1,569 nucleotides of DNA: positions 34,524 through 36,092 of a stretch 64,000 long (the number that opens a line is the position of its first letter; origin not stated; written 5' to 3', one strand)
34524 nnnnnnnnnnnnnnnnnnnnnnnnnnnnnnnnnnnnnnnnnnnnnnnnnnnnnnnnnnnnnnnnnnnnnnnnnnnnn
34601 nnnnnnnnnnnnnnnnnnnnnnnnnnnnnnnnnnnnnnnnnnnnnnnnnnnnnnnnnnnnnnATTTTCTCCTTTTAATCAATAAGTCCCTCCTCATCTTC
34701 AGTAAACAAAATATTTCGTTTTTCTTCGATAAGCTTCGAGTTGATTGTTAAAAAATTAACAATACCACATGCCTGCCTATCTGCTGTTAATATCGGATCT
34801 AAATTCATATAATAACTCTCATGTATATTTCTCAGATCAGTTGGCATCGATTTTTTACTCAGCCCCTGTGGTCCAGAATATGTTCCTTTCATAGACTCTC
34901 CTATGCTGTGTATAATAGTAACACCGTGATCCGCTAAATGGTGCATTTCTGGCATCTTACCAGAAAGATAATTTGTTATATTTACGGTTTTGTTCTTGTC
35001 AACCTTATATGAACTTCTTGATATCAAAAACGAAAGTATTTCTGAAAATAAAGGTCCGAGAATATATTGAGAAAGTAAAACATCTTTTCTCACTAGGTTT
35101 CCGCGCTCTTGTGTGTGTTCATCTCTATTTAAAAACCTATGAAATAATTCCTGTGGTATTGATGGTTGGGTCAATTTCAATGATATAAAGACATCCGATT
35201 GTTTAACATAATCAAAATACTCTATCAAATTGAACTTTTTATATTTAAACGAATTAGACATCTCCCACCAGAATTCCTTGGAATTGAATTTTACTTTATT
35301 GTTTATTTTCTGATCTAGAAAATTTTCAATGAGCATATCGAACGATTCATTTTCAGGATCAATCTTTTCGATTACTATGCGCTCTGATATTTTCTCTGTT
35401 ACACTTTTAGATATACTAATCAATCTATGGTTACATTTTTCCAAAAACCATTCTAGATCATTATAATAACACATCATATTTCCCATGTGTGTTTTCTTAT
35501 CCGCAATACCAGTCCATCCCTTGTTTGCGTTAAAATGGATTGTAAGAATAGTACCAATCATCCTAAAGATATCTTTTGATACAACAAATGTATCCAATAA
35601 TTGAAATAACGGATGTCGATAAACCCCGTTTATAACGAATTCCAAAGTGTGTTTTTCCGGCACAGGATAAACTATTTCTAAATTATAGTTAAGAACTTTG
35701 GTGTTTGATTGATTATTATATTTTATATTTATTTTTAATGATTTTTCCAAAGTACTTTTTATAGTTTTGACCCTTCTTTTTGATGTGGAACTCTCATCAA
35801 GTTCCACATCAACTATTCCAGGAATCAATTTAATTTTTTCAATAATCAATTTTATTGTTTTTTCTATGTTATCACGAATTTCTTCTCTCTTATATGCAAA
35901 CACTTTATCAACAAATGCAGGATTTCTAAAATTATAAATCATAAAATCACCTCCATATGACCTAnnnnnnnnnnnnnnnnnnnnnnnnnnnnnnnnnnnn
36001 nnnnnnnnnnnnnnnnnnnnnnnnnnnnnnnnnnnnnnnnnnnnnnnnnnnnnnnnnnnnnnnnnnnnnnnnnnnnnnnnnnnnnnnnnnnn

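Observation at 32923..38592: Bacterial-type multisubunit RNAP encoded as split genes: beta' N-part, then beta divided into two ORFs with its own RBS at the split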

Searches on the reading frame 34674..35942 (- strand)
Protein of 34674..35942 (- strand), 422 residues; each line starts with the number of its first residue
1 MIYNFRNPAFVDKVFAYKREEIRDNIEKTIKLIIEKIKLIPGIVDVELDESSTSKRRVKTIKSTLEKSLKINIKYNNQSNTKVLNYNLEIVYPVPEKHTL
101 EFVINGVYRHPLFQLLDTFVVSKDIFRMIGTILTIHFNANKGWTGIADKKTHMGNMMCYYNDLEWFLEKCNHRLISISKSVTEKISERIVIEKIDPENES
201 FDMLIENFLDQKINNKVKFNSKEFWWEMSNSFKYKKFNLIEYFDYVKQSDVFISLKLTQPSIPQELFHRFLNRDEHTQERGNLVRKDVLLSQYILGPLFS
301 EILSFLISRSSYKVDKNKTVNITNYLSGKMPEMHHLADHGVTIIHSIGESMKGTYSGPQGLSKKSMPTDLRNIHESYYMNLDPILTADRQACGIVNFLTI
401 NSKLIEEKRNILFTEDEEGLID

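Call 6: search_protein_families(library=pfam, proteins=[window:34674-35942:-], max_evalue=0.01)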
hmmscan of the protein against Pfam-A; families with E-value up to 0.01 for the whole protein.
window:34674-35942:- (422 aa): 1 family
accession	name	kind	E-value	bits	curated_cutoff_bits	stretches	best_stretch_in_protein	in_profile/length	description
PF04565.21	RNA_pol_Rpb2_3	-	4.2e-05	24.1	21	1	359-403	23-67/68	RNA polymerase Rpb2, domain 3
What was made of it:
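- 34674..35942 (-): Beta-N (422 aa): the N-terminal half of beta, running up to the fork domain. GPQG is at 357 and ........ at 382, followed by a 24-aa variable tail. Pfam Rpb2_3 only (call 6).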

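Call 7: search_protein_families(library=phrogs, proteins=[window:34674-35942:-], max_evalue=0.001)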
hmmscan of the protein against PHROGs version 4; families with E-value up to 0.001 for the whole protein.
window:34674-35942:- (422 aa): 0 families

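Call 14: search_solved_structures(query=window:34674-35942:-, max_evalue=1, show_alignments=2)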
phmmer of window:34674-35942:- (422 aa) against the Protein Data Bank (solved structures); distinct sequences matched with E-value up to 1: 9.
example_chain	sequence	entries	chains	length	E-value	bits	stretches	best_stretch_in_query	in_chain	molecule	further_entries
9epc_C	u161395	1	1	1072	0.085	15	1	348-404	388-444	RpoB, subunit beta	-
8r5o_C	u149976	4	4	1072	0.085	15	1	348-404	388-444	DNA-directed RNA polymerase subunit beta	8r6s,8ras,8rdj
8xzv_B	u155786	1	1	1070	0.11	14.6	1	348-403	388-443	DNA-directed RNA polymerase subunit beta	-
8qma_A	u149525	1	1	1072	0.14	14.2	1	348-404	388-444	DNA-directed RNA polymerase subunit beta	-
8w9z_B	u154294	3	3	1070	0.17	14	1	348-404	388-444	DNA-directed RNA polymerase subunit beta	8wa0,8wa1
5vi5_C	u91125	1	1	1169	0.88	11.6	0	355-403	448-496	DNA-directed RNA polymerase subunit beta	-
5tw1_C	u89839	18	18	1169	0.88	11.6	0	355-403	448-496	DNA-directed RNA polymerase subunit beta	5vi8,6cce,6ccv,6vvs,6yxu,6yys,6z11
6eyd_C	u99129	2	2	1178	0.89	11.6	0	355-403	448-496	DNA-directed RNA polymerase subunit beta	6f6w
6edt_C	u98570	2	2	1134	0.96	11.5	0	355-402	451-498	DNA-directed RNA polymerase subunit beta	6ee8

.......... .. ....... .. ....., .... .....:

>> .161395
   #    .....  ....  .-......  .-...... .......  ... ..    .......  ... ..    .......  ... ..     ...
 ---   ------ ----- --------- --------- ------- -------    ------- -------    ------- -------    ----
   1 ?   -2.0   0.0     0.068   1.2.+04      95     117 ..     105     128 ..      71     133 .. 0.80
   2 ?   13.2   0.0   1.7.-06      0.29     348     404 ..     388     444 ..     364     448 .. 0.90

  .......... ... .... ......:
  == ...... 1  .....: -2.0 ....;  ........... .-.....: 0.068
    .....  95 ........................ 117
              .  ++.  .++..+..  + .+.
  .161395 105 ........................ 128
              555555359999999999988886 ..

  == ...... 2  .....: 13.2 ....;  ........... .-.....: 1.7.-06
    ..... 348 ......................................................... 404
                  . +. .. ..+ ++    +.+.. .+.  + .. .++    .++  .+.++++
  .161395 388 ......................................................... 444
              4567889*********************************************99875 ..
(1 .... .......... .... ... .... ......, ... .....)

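Call 31: find_homologous_proteins(query=window:34674-35942:-, max_evalue=0.001)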
Query window:34674-35942:- (422 aa): 5 proteins with E <= 0.001 among 4091 candidates.
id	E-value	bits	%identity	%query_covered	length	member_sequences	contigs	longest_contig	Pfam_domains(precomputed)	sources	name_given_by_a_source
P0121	1.1e-278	942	100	100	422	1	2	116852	-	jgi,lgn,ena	-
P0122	1.1e-180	619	66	96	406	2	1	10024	PF04565.22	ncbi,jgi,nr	ncbi:hypothetical protein M0R36_10355 [bacterium]|jgi:hypothetical protein|nr:hypothetical protein [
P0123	1.9e-131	457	50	97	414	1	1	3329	PF04565.22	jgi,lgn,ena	-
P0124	5.6e-128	445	49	96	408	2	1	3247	PF04565.22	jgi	-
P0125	1.7e-89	319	41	96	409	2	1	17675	PF04565.22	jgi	-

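Call 41: search_protein_families(library=phrogs, proteins=[window:34674-35942:-], max_evalue=0.1)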
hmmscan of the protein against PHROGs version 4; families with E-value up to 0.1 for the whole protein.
window:34674-35942:- (422 aa): 0 families

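Call 60: search_protein_representatives(alignment_id=A2)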
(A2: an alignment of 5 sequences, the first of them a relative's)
Query: 5 sequences, 408 profile positions. Proteins with E-value up to 0.001 (for the whole library): 91; up to 1e-10: 39; up to 1e-30: 5. The best 91 are listed.
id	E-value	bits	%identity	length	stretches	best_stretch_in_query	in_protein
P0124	9.2e-211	716.6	-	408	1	1-406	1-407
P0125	1.8e-187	639.9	-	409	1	1-407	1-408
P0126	1.1e-112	393.6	-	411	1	1-406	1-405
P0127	8.2e-112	390.7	-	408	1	1-406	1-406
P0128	6.1e-40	154.0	-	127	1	283-406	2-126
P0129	6.0e-28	114.5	-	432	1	18-404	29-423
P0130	5.6e-26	108.0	-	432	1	12-405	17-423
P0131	5.4e-25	104.8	-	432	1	14-405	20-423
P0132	1.2e-21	93.8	-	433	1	13-403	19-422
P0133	4.0e-20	88.8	-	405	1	26-405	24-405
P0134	5.5e-19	85.0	-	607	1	4-400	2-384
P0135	5.6e-16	75.1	-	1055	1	5-395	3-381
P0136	6.8e-16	74.8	-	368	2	243-392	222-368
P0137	8.0e-16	74.6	-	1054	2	233-401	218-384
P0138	6.6e-14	68.3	-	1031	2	244-397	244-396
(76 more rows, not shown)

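Call 63: search_dna_similar(query=P0129, collection=phages, mode=protein, max_rows=15, max_evalue=0.001)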
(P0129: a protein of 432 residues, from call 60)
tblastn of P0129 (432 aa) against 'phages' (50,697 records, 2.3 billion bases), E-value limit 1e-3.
Records with a match: 13; places in all: 13; records where one place covers at least 80% of the query: 0.
Best place of each record, by identity: <60% 13.
By first word of the organism name: Listeria 4; Salmonella 3; Acinetobacter 2; Staphylococcus 2; Enterococcus 1; Bacteriophage 1.
By host as written in the record: Listeria monocytogenes 4; - 3; Homo sapiens 2; Staphylococcus aureus 2; Salmonella enterica subsp. enterica serovar Kentucky 1; Enterococcus faecalis 1.
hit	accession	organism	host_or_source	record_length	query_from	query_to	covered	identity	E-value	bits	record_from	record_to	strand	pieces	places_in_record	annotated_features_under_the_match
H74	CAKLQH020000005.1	Acinetobacter phage MD-2021a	not known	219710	295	426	31%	26.4%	1e-6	57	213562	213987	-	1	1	rpoB: DNA-directed RNA polymerase subunit beta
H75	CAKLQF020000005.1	Acinetobacter phage MD-2021a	not known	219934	295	426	31%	26.4%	1e-6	57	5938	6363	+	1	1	rpoB: DNA-directed RNA polymerase subunit beta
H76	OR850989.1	Salmonella phage S.Kent 1-2-1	Salmonella enterica subsp. enterica ...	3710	346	426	19%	32.5%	1e-7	60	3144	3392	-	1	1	record has no annotation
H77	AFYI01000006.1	Salmonella enterica subsp. enterica serovar Infantis str. ...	Homo sapiens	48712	346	426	19%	32.5%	2e-7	60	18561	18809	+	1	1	DNA-directed RNA polymerase, beta subunit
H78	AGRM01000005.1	Salmonella enterica subsp. houtenae str. ATCC BAA-1581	Homo sapiens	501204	346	426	19%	32.5%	2e-7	60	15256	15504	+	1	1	DNA-directed RNA polymerase, beta subunit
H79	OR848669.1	Listeria phage LM 4-14-1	Listeria monocytogenes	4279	346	426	19%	31.3%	1e-5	54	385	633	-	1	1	record has no annotation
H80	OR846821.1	Listeria phage LM 4-11-1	Listeria monocytogenes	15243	346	426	19%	31.3%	2e-5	53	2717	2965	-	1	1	record has no annotation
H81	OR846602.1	Enterococcus phage Efs 1-1-1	Enterococcus faecalis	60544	346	426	19%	31.3%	2e-5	53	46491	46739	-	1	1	record has no annotation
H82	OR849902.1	Staphylococcus phage SA 1298 Kay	Staphylococcus aureus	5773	346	426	19%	30.1%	3e-6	56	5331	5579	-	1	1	record has no annotation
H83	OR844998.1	Staphylococcus phage SA 1306 Kay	Staphylococcus aureus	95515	346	426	19%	30.1%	3e-6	56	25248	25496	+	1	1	record has no annotation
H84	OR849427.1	Listeria phage LM 4-14-1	Listeria monocytogenes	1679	346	426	19%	30.1%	3e-5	52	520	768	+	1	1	record has no annotation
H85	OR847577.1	Listeria phage LM 4-11-1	Listeria monocytogenes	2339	346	426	19%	30.1%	3e-5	52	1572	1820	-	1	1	record has no annotation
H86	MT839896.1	Bacteriophage sp.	human fecal samples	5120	359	426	16%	33.8%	3e-6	56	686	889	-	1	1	record has no annotation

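Call 64: find_encoding_contigs(protein=P0129, flank=8000, max_places=2)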
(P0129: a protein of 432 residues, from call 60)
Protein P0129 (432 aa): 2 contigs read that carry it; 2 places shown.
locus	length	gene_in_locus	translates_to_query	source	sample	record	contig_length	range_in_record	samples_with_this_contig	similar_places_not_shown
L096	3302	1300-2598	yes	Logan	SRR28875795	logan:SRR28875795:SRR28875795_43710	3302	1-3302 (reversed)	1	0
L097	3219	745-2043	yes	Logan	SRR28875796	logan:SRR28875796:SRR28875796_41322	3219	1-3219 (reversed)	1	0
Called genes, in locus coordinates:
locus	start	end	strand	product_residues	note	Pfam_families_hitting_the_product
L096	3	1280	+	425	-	?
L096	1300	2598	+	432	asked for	PF04565:RNA_pol_Rpb2_3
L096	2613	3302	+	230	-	?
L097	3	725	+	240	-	?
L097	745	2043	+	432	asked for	PF04565:RNA_pol_Rpb2_3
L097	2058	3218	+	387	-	?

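Call 81: search_solved_structures(query=A2, max_evalue=10, show_alignments=0)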
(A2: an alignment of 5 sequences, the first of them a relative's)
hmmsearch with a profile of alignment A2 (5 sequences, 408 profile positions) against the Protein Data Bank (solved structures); distinct sequences matched with E-value up to 10: 55.
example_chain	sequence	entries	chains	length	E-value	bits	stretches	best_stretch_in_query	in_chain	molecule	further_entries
8xzv_B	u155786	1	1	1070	0.00068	22.1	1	343-401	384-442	DNA-directed RNA polymerase subunit beta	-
9epc_C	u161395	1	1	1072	0.00076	21.9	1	343-402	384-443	RpoB, subunit beta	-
8r5o_C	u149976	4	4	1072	0.00076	21.9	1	343-402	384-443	DNA-directed RNA polymerase subunit beta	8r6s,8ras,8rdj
8w9z_B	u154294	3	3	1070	0.0013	21.1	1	343-402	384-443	DNA-directed RNA polymerase subunit beta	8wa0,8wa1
8qma_A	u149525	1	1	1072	0.0014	21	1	343-402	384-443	DNA-directed RNA polymerase subunit beta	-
7l7b_C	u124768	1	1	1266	0.003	19.9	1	352-399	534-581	DNA-directed RNA polymerase subunit beta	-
9n9p_C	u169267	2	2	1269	0.0066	18.8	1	345-399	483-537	DNA-directed RNA polymerase subunit beta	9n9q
6awb_03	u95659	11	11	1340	0.007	18.7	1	343-401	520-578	DNA-directed RNA polymerase subunit beta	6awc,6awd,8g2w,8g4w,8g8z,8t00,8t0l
7mkn_C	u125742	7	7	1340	0.007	18.7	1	343-401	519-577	DNA-directed RNA polymerase subunit beta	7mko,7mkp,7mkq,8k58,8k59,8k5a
8g7e_I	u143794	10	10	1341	0.007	18.7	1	343-401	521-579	DNA-directed RNA polymerase subunit beta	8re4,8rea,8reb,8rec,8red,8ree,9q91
6n4c_C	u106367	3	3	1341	0.007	18.7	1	343-401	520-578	DNA-directed RNA polymerase subunit beta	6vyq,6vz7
10ma_I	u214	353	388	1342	0.007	18.7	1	343-401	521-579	DNA-directed RNA polymerase subunit beta | Escherichia coli RNA polymerase beta subunit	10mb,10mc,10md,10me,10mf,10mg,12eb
8hkc_C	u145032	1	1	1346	0.007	18.7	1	343-401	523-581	DNA-directed RNA polymerase subunit beta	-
3lu0_C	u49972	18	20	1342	0.0072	18.7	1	343-401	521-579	DNA-directed RNA polymerase subunit beta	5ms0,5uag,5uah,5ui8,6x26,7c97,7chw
8x6f_C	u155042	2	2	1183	0.0089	18.4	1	352-398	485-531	DNA-directed RNA polymerase subunit beta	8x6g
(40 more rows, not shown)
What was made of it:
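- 34674..35942 (-): The profile aligns residues 343-401 to E. coli beta 521-579 (call 81).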

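Call 89: predict_structure(alignment_id=A3)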
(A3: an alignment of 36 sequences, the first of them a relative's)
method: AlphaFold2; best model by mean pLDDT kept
length: 422 residues; sequences in the alignment: 36
mean_pLDDT: 85.5   pTM: 0.85
mean pLDDT of the five models: 85.5, 85.4, 84.3, 82.8, 79.4
residues with pLDDT >= 90: 220; 70-90: 145; 50-70: 46; < 50: 11
segments of 3 or more residues with pLDDT < 50: 415-422
pLDDT, mean of each block of 10 residues (from residue 1): 67 86 90 90 90 57 85 92 95 87 88 89 90 94 95 98 97 95 93 95 96 91 96 91 94 91 96 79 84 94 94 95 89 73 76 86 73 79 61 73 71 46 30
secondary structure, 60 per line:
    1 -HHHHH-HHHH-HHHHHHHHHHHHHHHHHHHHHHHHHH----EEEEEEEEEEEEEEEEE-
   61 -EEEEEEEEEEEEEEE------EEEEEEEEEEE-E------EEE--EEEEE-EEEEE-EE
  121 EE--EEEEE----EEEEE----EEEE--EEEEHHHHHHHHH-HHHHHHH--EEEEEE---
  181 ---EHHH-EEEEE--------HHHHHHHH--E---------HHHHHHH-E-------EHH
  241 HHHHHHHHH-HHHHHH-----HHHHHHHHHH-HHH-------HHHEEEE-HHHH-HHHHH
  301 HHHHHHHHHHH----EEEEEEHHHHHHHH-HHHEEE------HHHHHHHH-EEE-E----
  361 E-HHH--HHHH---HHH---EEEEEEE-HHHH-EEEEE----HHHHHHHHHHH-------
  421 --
elements in order: H2-6 H8-11 H13-38 E43-59 E62-76 E83-93 E102-104 E107-111 E113-117 E119-122 E125-129 E134-138 E143-146 E149-152 H153-161 H163-169 E172-177 E189-193 H202-209 H222-228 H239-249 H251-256 H262-271 E286-289 H291-294 H296-311 E316-321 H322-329 E334-336 H343-350 E352-354 H368-371 E381-387 H389-392 E394-398 H403-413
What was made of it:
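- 34674..35942 (-): AF2 pLDDT 85.5, pTM 0.85 (call 89).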

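Call 92: fold_search(model_id=the predicted structure, library=pdb)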
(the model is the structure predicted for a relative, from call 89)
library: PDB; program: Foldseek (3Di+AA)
matches with E <= 10: 485; with E <= 0.001: 217
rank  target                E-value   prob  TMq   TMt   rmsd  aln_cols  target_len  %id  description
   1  7s00_c                5.8e-12  1.00  0.64  0.57   7.6       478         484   16  X-ray structure of the phage AR9 non-virion RNA polymerase core (released 2022-07-06)
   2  8hkc_C                5.1e-10  1.00  0.49  0.21   9.9       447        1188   11  Cryo-EM structure of E. coli RNAP sigma32 complex (released 2023-05-31)
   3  9fjp_c                7.1e-10  1.00  0.51  0.23   8.1       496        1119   13  Cryo-EM structure of Mycobacterium tuberculosis sigma-B RNA polymerase bound to -10 promoter element ssDNA oligo (released 2025-04-02)
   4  9fok_C                7.9e-10  1.00  0.52  0.24   8.7       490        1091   11  Ap4G bound in de novo transcription initiation T. thermophilus RNA polymerase complex with TC DNA template (released 2025-12-17)
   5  6jcy_C                8.3e-10  1.00  0.49  0.22   9.7       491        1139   10  Mycobacterium tuberculosis RNA polymerase transcription initiation open complex with a chimeric ECF sigma factor sigH/ (released 2019-05-29)
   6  8qn8_C                1.2e-09  1.00  0.51  0.24   8.3       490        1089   13  Mycobacterium smegmatis RNA polymerase in complex with HelD, SigA and RbpA in State II (released 2024-10-02)
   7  9dvs_C                1.4e-09  1.00  0.50  0.24   8.4       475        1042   13  CryoEM structure of Syn7942 RNAP-SigA holoenzyme (released 2025-10-15)
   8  8q3i_C                1.4e-09  1.00  0.50  0.23   8.6       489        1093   12  Mycobacterium smegmatis RNA polymerase in complex with HelD, SigA and RbpA in State I (released 2024-08-14)
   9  9a4r_B                1.7e-09  1.00  0.47  0.19  12.4       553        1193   11  Integrative model of RPSH-RPOB by crosslinking MS and deep learning (released 2024-09-18)
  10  9n9q_F                2.6e-09  1.00  0.47  0.20  11.6       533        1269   14  Cryo-EM structure of the RNA-guided transcription complex (released 2025-12-24)
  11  9frj_C                2.9e-09  1.00  0.53  0.24   8.6       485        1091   11  Ap4A bound in de novo transcription initiation T. thermophilus RNA polymerase complex with aTT DNA template (released 2025-12-17)
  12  8to8_I                2.9e-09  1.00  0.51  0.19  11.8       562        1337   10  Escherichia coli RNA polymerase unwinding intermediate (I1b) at the lambda PR promoter (released 2024-07-03)
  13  8rdj_C                3.2e-09  1.00  0.48  0.23   8.8       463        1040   16  Plastid-encoded RNA polymerase transcription elongation complex (Integrated model) (released 2024-03-13)
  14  6koo_C                3.8e-09  1.00  0.47  0.20  12.9       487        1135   13  Mycobacterium tuberculosis initial transcription complex comprising sigma H and 5'-OH RNA of 7 nt (released 2020-03-11)
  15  8w8o_C                4.9e-09  1.00  0.55  0.25   7.7       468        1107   12  Thermus thermophilus initiation complex in the half-translocated state (released 2024-07-24)
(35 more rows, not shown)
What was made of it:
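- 34674..35942 (-): Best Foldseek match is AR9 nvRNAP beta-N, 7s00_c, aligned end to end (call 92).
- Closest known: AR9/PBS1. Same: AR9 beta-N is the best structural match for beta-N (call 92).
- The beta-N model best matches AR9 beta-N 7s00_c, TMq 0.64, 478 of 484 columns (call 92).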
